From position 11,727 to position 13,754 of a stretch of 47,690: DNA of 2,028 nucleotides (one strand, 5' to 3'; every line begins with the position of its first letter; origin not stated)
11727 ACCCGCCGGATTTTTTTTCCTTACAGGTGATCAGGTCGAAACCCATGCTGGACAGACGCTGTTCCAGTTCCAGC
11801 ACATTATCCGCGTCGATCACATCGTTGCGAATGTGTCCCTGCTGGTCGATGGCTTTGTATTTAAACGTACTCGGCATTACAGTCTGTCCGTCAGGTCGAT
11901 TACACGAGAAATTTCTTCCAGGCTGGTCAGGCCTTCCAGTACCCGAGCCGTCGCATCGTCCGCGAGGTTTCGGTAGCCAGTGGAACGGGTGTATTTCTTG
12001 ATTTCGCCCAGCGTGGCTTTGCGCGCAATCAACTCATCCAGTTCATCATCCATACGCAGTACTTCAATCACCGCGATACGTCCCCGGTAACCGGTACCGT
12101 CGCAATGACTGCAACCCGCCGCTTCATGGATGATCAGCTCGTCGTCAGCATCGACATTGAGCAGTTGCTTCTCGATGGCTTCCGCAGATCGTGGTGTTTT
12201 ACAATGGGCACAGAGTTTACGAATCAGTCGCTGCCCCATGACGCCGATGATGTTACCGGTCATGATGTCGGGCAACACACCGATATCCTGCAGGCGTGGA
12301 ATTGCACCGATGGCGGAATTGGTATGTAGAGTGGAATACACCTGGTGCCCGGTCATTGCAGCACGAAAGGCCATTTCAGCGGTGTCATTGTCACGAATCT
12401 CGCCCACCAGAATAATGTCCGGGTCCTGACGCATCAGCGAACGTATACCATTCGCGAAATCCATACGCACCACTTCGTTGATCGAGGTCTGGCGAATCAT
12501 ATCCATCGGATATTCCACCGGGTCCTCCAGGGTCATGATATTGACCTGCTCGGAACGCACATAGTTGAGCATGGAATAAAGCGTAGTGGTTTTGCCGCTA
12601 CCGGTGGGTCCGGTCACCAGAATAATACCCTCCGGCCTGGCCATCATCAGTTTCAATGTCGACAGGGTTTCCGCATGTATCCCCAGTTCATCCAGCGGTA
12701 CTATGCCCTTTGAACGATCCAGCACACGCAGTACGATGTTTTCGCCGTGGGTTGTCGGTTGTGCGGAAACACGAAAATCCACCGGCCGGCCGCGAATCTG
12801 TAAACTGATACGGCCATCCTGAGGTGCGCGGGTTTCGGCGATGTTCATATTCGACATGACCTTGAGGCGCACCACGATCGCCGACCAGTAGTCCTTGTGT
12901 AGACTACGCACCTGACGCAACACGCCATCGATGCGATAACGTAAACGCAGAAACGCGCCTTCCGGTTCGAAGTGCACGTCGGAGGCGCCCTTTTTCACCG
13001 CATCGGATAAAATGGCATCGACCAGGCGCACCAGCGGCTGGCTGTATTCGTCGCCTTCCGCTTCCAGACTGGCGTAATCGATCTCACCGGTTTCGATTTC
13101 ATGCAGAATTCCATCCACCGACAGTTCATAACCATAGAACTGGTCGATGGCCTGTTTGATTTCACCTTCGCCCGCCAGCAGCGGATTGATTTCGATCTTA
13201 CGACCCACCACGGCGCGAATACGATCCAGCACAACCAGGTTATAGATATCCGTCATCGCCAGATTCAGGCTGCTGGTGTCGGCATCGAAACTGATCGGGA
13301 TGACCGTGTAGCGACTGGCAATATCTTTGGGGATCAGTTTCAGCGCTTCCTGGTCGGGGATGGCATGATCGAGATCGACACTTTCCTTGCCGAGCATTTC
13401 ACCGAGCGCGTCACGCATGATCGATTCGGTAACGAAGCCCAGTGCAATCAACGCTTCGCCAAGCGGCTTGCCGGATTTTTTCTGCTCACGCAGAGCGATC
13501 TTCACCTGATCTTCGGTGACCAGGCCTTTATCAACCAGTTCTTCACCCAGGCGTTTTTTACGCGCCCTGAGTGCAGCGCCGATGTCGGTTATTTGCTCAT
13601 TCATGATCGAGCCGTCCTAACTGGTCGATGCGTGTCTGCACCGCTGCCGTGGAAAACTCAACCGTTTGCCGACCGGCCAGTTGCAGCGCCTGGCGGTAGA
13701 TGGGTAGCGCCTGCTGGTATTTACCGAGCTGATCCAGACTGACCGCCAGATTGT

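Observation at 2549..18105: Non-canonical MSHA/T2SS-hybrid type IV filament locus: 12 translationally coupled genes plus a detached pilin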

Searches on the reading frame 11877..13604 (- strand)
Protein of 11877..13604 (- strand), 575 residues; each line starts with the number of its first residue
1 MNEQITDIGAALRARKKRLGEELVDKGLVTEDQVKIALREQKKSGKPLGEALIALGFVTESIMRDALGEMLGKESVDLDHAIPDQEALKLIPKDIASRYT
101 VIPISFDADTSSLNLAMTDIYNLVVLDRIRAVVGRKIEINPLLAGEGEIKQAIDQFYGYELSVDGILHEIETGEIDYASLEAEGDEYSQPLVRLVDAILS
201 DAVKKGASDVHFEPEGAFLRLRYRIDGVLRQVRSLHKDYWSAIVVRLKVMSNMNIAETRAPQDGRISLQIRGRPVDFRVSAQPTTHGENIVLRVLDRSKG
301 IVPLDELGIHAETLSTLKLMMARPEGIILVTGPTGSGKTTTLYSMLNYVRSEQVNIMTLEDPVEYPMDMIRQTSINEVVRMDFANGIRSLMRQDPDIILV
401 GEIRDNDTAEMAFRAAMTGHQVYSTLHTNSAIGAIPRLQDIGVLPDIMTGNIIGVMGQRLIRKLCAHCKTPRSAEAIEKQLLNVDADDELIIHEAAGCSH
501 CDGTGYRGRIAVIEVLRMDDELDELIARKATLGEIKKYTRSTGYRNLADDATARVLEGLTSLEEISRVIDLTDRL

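Call 3: search_protein_families(library=pfam, proteins=[window:11877-13604:-], max_evalue=0.01)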
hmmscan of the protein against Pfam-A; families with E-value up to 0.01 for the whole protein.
window:11877-13604:- (575 aa): 13 families
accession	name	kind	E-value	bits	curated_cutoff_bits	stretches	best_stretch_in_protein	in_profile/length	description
PF00437.27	T2SSE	-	1.3e-128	429.2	24.9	1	188-567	5-370/370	Type II/IV secretion system protein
PF05157.20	MshEN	-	1.4e-15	57.5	23.1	1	73-162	3-89/90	MshEN domain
PF13401.12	AAA_22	-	0.00029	21.6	27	1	324-362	4-44/130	AAA domain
PF13173.12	AAA_14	-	0.00035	21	27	1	326-428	3-96/129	AAA domain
PF20720.3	nSTAND3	-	0.00052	20.2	27.2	1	325-364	17-56/155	Novel STAND NTPase 3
PF13191.12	AAA_16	-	0.00084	20.3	32.6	1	323-365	23-63/167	AAA ATPase domain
PF13555.12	AAA_29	-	0.0018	18.4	27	1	316-342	14-39/61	P-loop containing region of AAA domain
PF25199.1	nSTAND_NTPase5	-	0.0023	18.2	34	1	310-345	25-61/145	Novel STAND NTPase 5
PF13245.12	AAA_19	-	0.0072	16.9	25.1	0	321-353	7-39/134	AAA domain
PF02492.25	cobW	-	0.0072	16.4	20.7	0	327-358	2-34/180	CobW/HypB/UreG, nucleotide-binding domain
PF10412.15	TrwB_AAD_bind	-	0.0072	15.7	20.5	0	315-353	5-43/387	Type IV secretion-system coupling protein DNA-binding domain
PF12775.13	AAA_7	-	0.0081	16.1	25.8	0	320-359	28-67/181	P-loop containing dynein motor region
PF13086.12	AAA_11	-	0.0091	16.2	27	0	320-352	13-44/257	AAA domain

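Call 5: search_protein_families(library=ncbifam, proteins=[window:11877-13604:-], max_evalue=0.01)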
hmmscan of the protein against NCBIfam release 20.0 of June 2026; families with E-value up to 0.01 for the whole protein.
window:11877-13604:- (575 aa): 28 families (the best 25 are shown)
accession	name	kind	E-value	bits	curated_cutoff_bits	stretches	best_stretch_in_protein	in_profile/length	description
TIGR02533.1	type_II_gspE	equivalog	1.8e-155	518.3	630.25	1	91-568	4-485/486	type II secretion system ATPase GspE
TIGR02538.1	type_IV_pilB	equivalog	3.8e-153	511.1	675.65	1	19-569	2-562/564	type IV-A pilus assembly ATPase PilB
NF053534.1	T4PilAsmATPsTfpB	equivalog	6.4e-128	427.7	850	1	95-569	101-582/584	type IV pilus assembly ATPase TfpB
NF007755.0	PRK10436.1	equivalog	1.4e-126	422.9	617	1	95-570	13-460/465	type II secretion system protein GspE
NF041000.1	ATPase_ComGA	equivalog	5e-74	248.6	300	1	197-462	2-266/267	competence type IV pilus ATPase ComGA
TIGR01420.1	pilT_fam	subfamily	2.9e-53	181.3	319.1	1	196-463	3-270/343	PilT/PilU family type 4a pilus ATPase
TIGR02525.1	plasmid_TraJ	equivalog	7e-25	87.8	368.3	1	261-439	87-270/372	plasmid transfer ATPase TraJ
TIGR02524.1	dot_icm_DotB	equivalog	1.7e-22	80.2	463.3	1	321-438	130-256/358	Dot/Icm type IV secretion system ATPase DotB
NF058587.1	archaellum_moto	equivalog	1.7e-19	69.9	550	1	286-438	235-393/527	archaellum flagellar ATPase motor FlaI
NF053729.1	c-di-GMP_motif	domain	4.1e-18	64.9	38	1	18-69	1-52/53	cyclic di-GMP-binding domain-containing protein, MshE-related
TIGR03819.1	heli_sec_ATPase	hypoth_equivalog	1.1e-14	54.4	373.15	1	241-444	97-303/340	TadA family conjugal transfer-associated ATPase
NF008411.1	PRK11234.1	equivalog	1.5e-14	53.4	1170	1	14-162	479-622/723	cyclic di-3',5'-guanylate-activated glycosyltransferase NfrB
NF012033.0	PRK15489.1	equivalog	4.8e-14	51.5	537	1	11-156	485-626/703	glycosyl transferase family protein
TIGR02782.1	TrbB_P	equivalog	3.4e-13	49.6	304.55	1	327-440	138-254/303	P-type conjugative transfer ATPase TrbB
TIGR02788.1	VirB11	equivalog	8.1e-12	44.8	249.95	1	317-439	137-263/308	P-type DNA transfer ATPase VirB11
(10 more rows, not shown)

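Call 38: search_solved_structures(query=window:11877-13604:-, max_evalue=1e-20)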
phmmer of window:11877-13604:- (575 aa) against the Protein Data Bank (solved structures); distinct sequences matched with E-value up to 1e-20: 21.
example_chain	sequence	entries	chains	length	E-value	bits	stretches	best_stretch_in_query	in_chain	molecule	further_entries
6f8l_G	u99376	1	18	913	9.7e-128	430.3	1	15-570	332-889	Type IV pilus assembly protein PilF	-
5tsg_B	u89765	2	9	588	2.3e-120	406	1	15-569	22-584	Type IV pilus biogenesis ATPase PilB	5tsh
6olj_C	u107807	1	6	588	2.7e-120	405.7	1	15-569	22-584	Type IV pilus biogenesis ATPase PilB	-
5zfr_A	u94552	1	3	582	3.7e-120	405.2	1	16-569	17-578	Type IV pilus biogenesis ATPase PilB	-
3jc8_Ba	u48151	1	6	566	7.7e-119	400.9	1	17-565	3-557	Type IV-A pilus assembly ATPase PilB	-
4ksr_A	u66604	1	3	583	2.5e-114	386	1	186-569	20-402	Type II secretion system protein E, Hemolysin-coregulated protein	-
4kss_A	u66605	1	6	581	2.7e-114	385.9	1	186-569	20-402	Type II secretion system protein E, hemolysin-coregulated protein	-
1p9r_A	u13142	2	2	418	4.4e-114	385.2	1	182-567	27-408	General secretion pathway protein E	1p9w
4pht_A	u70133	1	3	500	2e-113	383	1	180-568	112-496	General secretory pathway protein E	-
6ejf_A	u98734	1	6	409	1.7e-92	314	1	194-570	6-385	Type IV pilus assembly protein PilF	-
5oiu_A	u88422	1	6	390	1.8e-92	313.8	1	193-566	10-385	Type IV pilus assembly protein PilF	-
5it5_F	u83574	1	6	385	2.3e-92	313.5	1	194-566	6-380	ATP binding motif-containing protein PilF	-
8dze_A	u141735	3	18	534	6.6e-37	130.5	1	190-530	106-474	BfpD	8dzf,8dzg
3jvu_A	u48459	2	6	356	5.8e-35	124.1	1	198-463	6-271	Twitching mobility protein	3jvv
2ewv_A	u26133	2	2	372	1.2e-34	123.1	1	195-463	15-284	twitching motility protein PilT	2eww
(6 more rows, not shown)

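Call 58: search_dna_similar(query=window:11877-13604:-, collection=plasmids, mode=protein, max_rows=40, max_evalue=1e-40)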
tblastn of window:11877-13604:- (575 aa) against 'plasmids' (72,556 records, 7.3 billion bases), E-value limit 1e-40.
Records with a match: 920; places in all: 977; records where one place covers at least 80% of the query: 77.
Best place of each record, by identity: <60% 920.
By first word of the organism name: Escherichia 427; Pseudomonas 157; Ralstonia 111; Burkholderia 12; Salmonella 11; Paraburkholderia 10; Aliiroseovarius 8; Cupriavidus 8; Bradyrhizobium 8; Acinetobacter 7; and 93 more.
By predicted mobility (MOB-suite, as given by PLSDB): non-mobilizable 597; mobilizable 182; conjugative 141.
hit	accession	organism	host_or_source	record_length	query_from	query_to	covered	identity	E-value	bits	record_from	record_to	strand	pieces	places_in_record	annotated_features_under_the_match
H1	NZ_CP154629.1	Acetoanaerobium noterae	cell culture,Sludge of a digestion ...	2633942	15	568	96%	40.5%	8e-125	412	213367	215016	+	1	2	none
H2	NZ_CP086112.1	Skermanella rosea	single cell,hydrocarbon-contaminated ...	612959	18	568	96%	39.1%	3e-105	355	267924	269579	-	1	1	ATPase, T2SS/T4P/T4SS family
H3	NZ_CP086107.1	Skermanella mucosa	single cell,crude oil contaminated ...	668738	18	568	96%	39.1%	4e-105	355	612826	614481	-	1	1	ATPase, T2SS/T4P/T4SS family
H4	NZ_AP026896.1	Aeromonas caviae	Microbe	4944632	4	570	99%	37.7%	5e-108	363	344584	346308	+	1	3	none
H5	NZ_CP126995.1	Acidisoma sp. PAMC 29798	cell culture,lichen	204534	15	567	96%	37.8%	9e-99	336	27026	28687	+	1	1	GspE/PulE family protein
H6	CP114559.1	Candidatus Manganitrophus sp.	activated carbon metagenome,metagenomic ...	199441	18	570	96%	37.7%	8e-111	371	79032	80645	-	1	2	ATPase, T2SS/T4P/T4SS family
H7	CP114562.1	Candidatus Manganitrophus sp.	activated carbon metagenome,metagenomic ...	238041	18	570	96%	37.7%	8e-111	371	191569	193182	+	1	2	ATPase, T2SS/T4P/T4SS family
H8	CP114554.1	Candidatus Manganitrophus sp.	activated carbon metagenome,metagenomic ...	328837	18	570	96%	37.7%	8e-111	371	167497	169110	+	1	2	ATPase, T2SS/T4P/T4SS family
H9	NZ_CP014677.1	Kozakia baliensis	palm brown sugar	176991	43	573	92%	39.0%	1e-98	336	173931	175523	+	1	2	ATPase, T2SS/T4P/T4SS family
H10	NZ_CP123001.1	Neorhizobium petrolearium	single cell,petroleum contaminated soil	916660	23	574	96%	36.9%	7e-102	345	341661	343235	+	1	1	GspE/PulE family protein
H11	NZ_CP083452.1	Comamonas odontotermitis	cell culture,cucumber rhizosphere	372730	14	568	97%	36.3%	4e-102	346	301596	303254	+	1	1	gspE: type II secretion system ATPase GspE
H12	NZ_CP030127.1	Indioceanicola profundi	sediment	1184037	19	568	96%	36.6%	3e-97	332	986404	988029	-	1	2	none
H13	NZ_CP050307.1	Rhizobium lusitanum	Oxytropis pumilio,cell culture,root ...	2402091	27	571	95%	36.6%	2e-94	323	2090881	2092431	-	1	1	none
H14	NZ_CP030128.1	Indioceanicola profundi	sediment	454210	16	568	96%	36.1%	4e-100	340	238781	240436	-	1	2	ATPase, T2SS/T4P/T4SS family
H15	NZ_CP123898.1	Methylomonas sp. UP202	pure culture,canal sediment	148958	26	570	95%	36.5%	1e-101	344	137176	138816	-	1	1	GspE/PulE family protein | type II secretion system F family protein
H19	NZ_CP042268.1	Pseudomonas aeruginosa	Homo sapiens,sputum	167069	115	568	79%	42.9%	3e-110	369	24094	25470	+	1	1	xcpR: GspE family T2SS ATPase variant XcpR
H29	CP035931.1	Acinetobacter baumannii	Homo sapiens,blood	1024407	10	568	97%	34.2%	2e-97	332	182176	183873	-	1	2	pilB: type IV-A pilus assembly ATPase PilB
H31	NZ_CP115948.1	Ralstonia solanacearum MolK2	Musa sp.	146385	80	568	85%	38.9%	1e-99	338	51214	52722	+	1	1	gspE: type II secretion system ATPase GspE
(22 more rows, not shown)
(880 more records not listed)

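Call 59: get_annotated_region(hit=H4, flank=14000)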
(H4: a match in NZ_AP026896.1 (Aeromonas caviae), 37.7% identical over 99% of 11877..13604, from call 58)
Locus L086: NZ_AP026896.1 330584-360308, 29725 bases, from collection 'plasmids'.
description: Aeromonas caviae strain KAM479 plasmid pKAM479_3, complete sequence
organism: Aeromonas caviae (NCBI taxid 648)
taxonomy: Bacteria; Pseudomonadota; Gammaproteobacteria; Aeromonadales; Aeromonadaceae; Aeromonas; Aeromonas caviae
host: -; source: Microbe; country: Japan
typing (MOB-suite, as given by PLSDB): non-mobilizable
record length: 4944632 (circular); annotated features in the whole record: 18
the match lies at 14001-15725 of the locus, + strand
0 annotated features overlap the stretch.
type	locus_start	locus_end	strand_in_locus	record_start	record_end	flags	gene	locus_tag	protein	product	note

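Call 61: search_protein_families(library=pfam, proteins=[L086:6535-7446:+, L086:7489-8364:+, L086:8364-8957:+, L086:8957-9604:+, L086:9610-9933:+, L086:11930-12817:+, L086:12766-13950:+, L086:17134-17592:+, L086:19923-20852:+, L086:20842-21315:+], max_evalue=0.01)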
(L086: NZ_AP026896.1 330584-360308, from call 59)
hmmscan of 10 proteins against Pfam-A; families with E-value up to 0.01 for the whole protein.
L086:6535-7446:+ (303 aa): 0 families

L086:7489-8364:+ (291 aa): 0 families

L086:8364-8957:+ (197 aa): 1 family
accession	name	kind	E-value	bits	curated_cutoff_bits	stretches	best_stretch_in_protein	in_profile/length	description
PF05137.18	PilN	-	8.9e-07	29.3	22.8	1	118-189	2-74/78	Fimbrial assembly protein (PilN)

L086:8957-9604:+ (215 aa): 2 families
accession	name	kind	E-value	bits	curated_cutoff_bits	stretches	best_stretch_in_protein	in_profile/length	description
PF04350.18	PilO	-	0.0001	22.9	22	1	82-199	18-132/145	Pilus assembly protein, PilO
PF04612.17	T2SSM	-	0.00011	22.8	27.8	1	15-66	9-60/160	Type II secretion system (T2SS), protein M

L086:9610-9933:+ (107 aa): 0 families

L086:11930-12817:+ (295 aa): 5 families
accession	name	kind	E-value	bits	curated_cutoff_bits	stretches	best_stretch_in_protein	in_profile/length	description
PF13401.12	AAA_22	-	1.8e-29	103.1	27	1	42-173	4-130/130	AAA domain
PF13191.12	AAA_16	-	1.8e-08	35.5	32.6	1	41-158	23-164/167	AAA ATPase domain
PF00004.35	AAA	-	0.00036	21.4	21.2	1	48-138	3-70/131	ATPase family associated with various cellular activities (AAA)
PF09848.15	SLFN-g3_helicase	-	0.0015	18.3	24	1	48-139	6-93/354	Schlafen group 3, DNA/RNA helicase domain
PF01637.24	ATPase_2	-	0.0022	18.3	33.2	0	32-137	9-122/225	ATPase domain predominantly from Archaea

L086:12766-13950:+ (394 aa): 13 families
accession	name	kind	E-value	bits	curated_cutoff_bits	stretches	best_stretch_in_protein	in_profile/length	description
PF14559.12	TPR_19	-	2.9e-15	56.8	25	2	253-311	1-59/68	Tetratricopeptide repeat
PF13432.12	TPR_16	-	2.7e-11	44.1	32.7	3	253-304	7-58/65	Tetratricopeptide repeat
PF13428.12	TPR_14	-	1.3e-09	38.2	23.5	2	245-285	3-43/44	Tetratricopeptide repeat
PF07719.23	TPR_2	-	3.6e-07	30.2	27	0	248-274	6-32/34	Tetratricopeptide repeat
PF00515.34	TPR_1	-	1.2e-06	28.5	27.8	0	214-242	6-34/34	Tetratricopeptide repeat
PF12569.14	NatA_aux_su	-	1.8e-06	27.6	33.3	1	277-372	4-100/515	N-terminal acetyltransferase A, auxiliary subunit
PF24575.1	TPR_Slam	-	3.4e-06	27.9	35.2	1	204-264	44-102/104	Surface lipoprotein assembly modifier, N-terminal TPR repeats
PF23914.1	TPR_CcmH_CycH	-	1.8e-05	25.1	42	0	219-298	60-142/158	Cytochrome c-type biogenesis protein H TPR domain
PF13414.12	TPR_11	-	4.4e-05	23.5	26.8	1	254-284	5-35/42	TPR repeat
PF13424.12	TPR_12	-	0.00036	21.1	30.1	0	208-273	2-75/77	Tetratricopeptide repeat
PF20308.4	TPR-S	-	0.00076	20.5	27.6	0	231-285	8-59/102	Tetratricopeptide Repeats-Sensor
PF03704.23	BTAD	-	0.00095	20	22.1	0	195-269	49-122/146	Bacterial transcriptional activator domain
PF13181.12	TPR_8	-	0.0028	18.1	25.7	0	248-275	6-33/34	Tetratricopeptide repeat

L086:17134-17592:+ (152 aa): 0 families

L086:19923-20852:+ (309 aa): 1 family
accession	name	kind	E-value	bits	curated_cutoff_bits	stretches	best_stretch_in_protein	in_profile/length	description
PF07963.17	N_methyl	-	2.4e-06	27.3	21.2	1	37-60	2-25/27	Prokaryotic N-terminal methylation motif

L086:20842-21315:+ (157 aa): 0 families

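Call 62: search_protein_families(library=ncbifam, proteins=[L086:7489-8364:+, L086:8364-8957:+, L086:8957-9604:+, L086:9610-9933:+, L086:10033-11778:+, L086:11930-12817:+, L086:12766-13950:+, L086:14025-15737:+, L086:15785-17005:+], max_evalue=0.00001)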
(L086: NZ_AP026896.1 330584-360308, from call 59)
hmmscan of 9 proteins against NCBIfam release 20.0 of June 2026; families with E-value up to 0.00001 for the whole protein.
L086:7489-8364:+ (291 aa): 0 families

L086:8364-8957:+ (197 aa): 0 families

L086:8957-9604:+ (215 aa): 0 families

L086:9610-9933:+ (107 aa): 0 families

L086:10033-11778:+ (581 aa): 9 families
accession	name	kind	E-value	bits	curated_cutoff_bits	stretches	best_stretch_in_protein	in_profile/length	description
TIGR02519.1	pilus_MshL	equivalog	3.1e-83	279.1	250.2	1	246-557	2-290/290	pilus (MSHA type) biogenesis protein MshL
TIGR02517.1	type_II_gspD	equivalog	1.1e-49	169.5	351.35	1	186-562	265-595/600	type II secretion system secretin GspD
TIGR02515.1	IV_pilus_PilQ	subfamily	3.2e-40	138.4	284.35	1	245-558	137-428/428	type IV pilus secretin PilQ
NF010083.0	PRK13568.1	equivalog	2.7e-27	95.6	554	1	377-558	257-418/419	DNA uptake porin HofQ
TIGR02516.1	type_III_yscC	equivalog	1.8e-26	92.8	238.45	1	245-558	201-462/463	type III secretion system outer membrane ring subunit SctC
TIGR02520.1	pilus_B_mal_scr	equivalog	2.4e-22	79.2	287.65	2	179-309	172-303/513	PilN family type IVB pilus formation outer membrane protein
NF007851.2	PRK10560.1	exception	9.5e-21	74.1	598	1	374-558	246-410/412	DNA uptake porin HofQ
NF042912.1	Amuc_1098_fam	equivalog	9.1e-16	57.1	750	1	490-557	729-796/805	Amuc_1098 family type IV pilus outer membrane protein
NF011873.0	PRK15346.1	equivalog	1e-14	54.1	524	1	367-560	323-497/499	EscC/YscC/HrcC family type III secretion system outer membrane ring protein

L086:11930-12817:+ (295 aa): 1 family
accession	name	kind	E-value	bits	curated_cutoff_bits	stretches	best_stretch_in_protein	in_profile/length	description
TIGR03015.1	pepcterm_ATPase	hypoth_equivalog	5.5e-69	232.6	324.5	1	1-268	1-266/269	XrtA/PEP-CTERM system-associated ATPase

L086:12766-13950:+ (394 aa): 6 families
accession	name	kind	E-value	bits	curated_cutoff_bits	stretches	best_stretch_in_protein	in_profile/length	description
TIGR02917.1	PEP_TPR_lipo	equivalog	2.5e-16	58.7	312.2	1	215-371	505-661/899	XrtA/PEP-CTERM system TPR-repeat protein PrsT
NF033758.1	gliding_GltE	equivalog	3.6e-07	29.5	225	0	204-298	81-175/411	adventurous gliding motility TPR repeat lipoprotein GltE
TIGR02521.1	type_IV_pilW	equivalog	1.4e-06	28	154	0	215-299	141-225/234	type IV pilus biogenesis/stability protein PilW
NF033920.0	C39_PA2778_fam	equivalog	1.5e-06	27.8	150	0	213-298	159-245/255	PA2778 family cysteine peptidase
TIGR03939.1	PGA_TPR_OMP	equivalog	1.9e-06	26.4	366.65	0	209-296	395-482/800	poly-beta-1,6 N-acetyl-D-glucosamine export porin PgaA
TIGR02552.1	LcrH_SycD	equivalog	5.2e-06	26.2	104.8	0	329-371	36-78/136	SycD/LcrH family type III secretion system chaperone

L086:14025-15737:+ (570 aa): 20 families
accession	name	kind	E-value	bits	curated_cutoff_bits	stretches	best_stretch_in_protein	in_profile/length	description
TIGR02538.1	type_IV_pilB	equivalog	1.2e-157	526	675.65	1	10-566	2-562/564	type IV-A pilus assembly ATPase PilB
TIGR02533.1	type_II_gspE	equivalog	3e-157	524.2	630.25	1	82-565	4-485/486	type II secretion system ATPase GspE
NF007755.0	PRK10436.1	equivalog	3.9e-128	428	617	1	87-565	14-458/465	type II secretion system protein GspE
NF053534.1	T4PilAsmATPsTfpB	equivalog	4.8e-127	424.8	850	1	50-565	64-581/584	type IV pilus assembly ATPase TfpB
NF041000.1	ATPase_ComGA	equivalog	1.1e-73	247.6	300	1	191-456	2-266/267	competence type IV pilus ATPase ComGA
TIGR01420.1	pilT_fam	subfamily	1.1e-51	176.1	319.1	1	189-458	2-271/343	PilT/PilU family type 4a pilus ATPase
TIGR02525.1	plasmid_TraJ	equivalog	2.7e-23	82.6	368.3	1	276-439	112-276/372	plasmid transfer ATPase TraJ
NF053729.1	c-di-GMP_motif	domain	8.1e-21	73.6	38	1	9-61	1-53/53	cyclic di-GMP-binding domain-containing protein, MshE-related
TIGR02524.1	dot_icm_DotB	equivalog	8.7e-20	71.2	463.3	1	300-434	119-258/358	Dot/Icm type IV secretion system ATPase DotB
NF008411.1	PRK11234.1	equivalog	8.4e-16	57.5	1170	1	8-155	482-627/723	cyclic di-3',5'-guanylate-activated glycosyltransferase NfrB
TIGR02782.1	TrbB_P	equivalog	2.9e-15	56.4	304.55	1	319-432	136-252/303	P-type conjugative transfer ATPase TrbB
NF058587.1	archaellum_moto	equivalog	2.9e-15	56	550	1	321-431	277-392/527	archaellum flagellar ATPase motor FlaI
TIGR03819.1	heli_sec_ATPase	hypoth_equivalog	3.8e-15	55.9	373.15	1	233-453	95-318/340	TadA family conjugal transfer-associated ATPase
TIGR02788.1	VirB11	equivalog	5.9e-14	51.8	249.95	1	319-437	144-267/308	P-type DNA transfer ATPase VirB11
NF010469.0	PRK13894.1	subfamily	1.2e-13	51.1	508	1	317-432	147-264/320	conjugal transfer ATPase TrbB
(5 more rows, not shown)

L086:15785-17005:+ (406 aa): 6 families
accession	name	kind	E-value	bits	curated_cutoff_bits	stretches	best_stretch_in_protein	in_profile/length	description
TIGR02120.1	GspF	equivalog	1.7e-98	330.5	424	1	4-401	1-399/401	type II secretion system inner membrane protein GspF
NF052607.1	T4PiliAsmPilCThrm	equivalog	1.5e-91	307.5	700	1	1-401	1-402/406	type IV pilus assembly protein PilC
NF007861.0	PRK10573.1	equivalog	2.2e-74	250.9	401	1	4-404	7-399/401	protein transport protein HofC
NF052606.1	T4PiliAsmPilCMyx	equivalog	3.1e-74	250.3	700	1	3-403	21-418/419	type IV pilus assembly protein PilC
NF047826.1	T3SSXpsF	equivalog_domain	1.3e-62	211.9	650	1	1-403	1-404/405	type II secretion system protein XpsF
NF041012.2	T4P_ComGB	equivalog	9.7e-44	150.1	240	1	70-400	6-331/332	competence type IV pilus assembly protein ComGB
